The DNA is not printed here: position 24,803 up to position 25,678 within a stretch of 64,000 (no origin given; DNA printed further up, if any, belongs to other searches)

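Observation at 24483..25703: Second, inverted copy of the His/Cys + exported-protein module with a start-less partner gene and an extra 55-aa ORF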

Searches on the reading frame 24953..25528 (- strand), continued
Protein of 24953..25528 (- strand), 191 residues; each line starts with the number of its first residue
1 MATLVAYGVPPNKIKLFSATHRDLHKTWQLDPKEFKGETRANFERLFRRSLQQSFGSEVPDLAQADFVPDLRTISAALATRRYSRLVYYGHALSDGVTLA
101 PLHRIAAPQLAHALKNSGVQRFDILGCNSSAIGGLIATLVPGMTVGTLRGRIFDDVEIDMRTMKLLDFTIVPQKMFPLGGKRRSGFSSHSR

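Call 62: search_protein_families(library=pfam, proteins=[L001:3896-5203:+, L001:5215-5994:+], max_evalue=0.01)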
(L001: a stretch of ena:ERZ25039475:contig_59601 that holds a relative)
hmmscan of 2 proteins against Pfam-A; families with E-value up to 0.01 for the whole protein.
L001:3896-5203:+ (435 aa): 0 families

L001:5215-5994:+ (259 aa): 6 families
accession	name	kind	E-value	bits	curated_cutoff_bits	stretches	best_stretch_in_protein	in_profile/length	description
PF13649.12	Methyltransf_25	-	5.3e-12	46.7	27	1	69-162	2-97/97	Methyltransferase domain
PF08242.18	Methyltransf_12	-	8.3e-11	42.9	30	1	69-164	1-98/98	Methyltransferase domain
PF08241.18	Methyltransf_11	-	6.6e-09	36.7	21.2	1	69-163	1-92/95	Methyltransferase domain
PF13489.12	Methyltransf_23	-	1.1e-08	35.4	27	1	46-190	3-139/164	Methyltransferase domain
PF13847.12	Methyltransf_31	-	2.2e-06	27.8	27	1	69-176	8-119/145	Methyltransferase domain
PF05175.20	MTS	-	4.3e-05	23.7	23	1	58-122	26-91/170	Methyltransferase small domain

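Call 63: search_protein_families(library=ncbifam, proteins=[window:24953-25528:-, L001:3896-5203:+], max_evalue=1)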
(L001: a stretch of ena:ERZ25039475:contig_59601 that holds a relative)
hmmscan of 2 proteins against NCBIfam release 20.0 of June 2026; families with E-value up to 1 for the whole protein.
window:24953-25528:- (191 aa): 0 families

L001:3896-5203:+ (435 aa): 1 family
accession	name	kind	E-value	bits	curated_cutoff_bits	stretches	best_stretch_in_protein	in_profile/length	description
NF047494.1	Lepto_SBBP_lipo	equivalog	8.6e-08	31.3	400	2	274-422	312-456/466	SBBP repeat beta-propeller lipoprotein, LipL53 family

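Call 64: search_solved_structures(query=A1, max_evalue=10)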
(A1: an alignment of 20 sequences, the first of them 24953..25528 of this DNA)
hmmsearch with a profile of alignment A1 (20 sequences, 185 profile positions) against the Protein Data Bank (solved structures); distinct sequences matched with E-value up to 10: 3.
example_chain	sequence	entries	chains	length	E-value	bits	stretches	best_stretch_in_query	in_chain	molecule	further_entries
6opf_A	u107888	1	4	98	0.64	13.1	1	37-77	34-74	Nuclear RNA export factor 2, Panoramix fusion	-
5kzf_A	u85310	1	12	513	1.5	11.9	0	41-80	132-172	Proteasome-associated ATPase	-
5kwa_A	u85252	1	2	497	1.6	11.7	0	42-80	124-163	Proteasome-associated ATPase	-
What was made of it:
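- Tried and rejected: A PDB sequence search with the gene 1 profile found nothing below E 0.6 (call 64).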
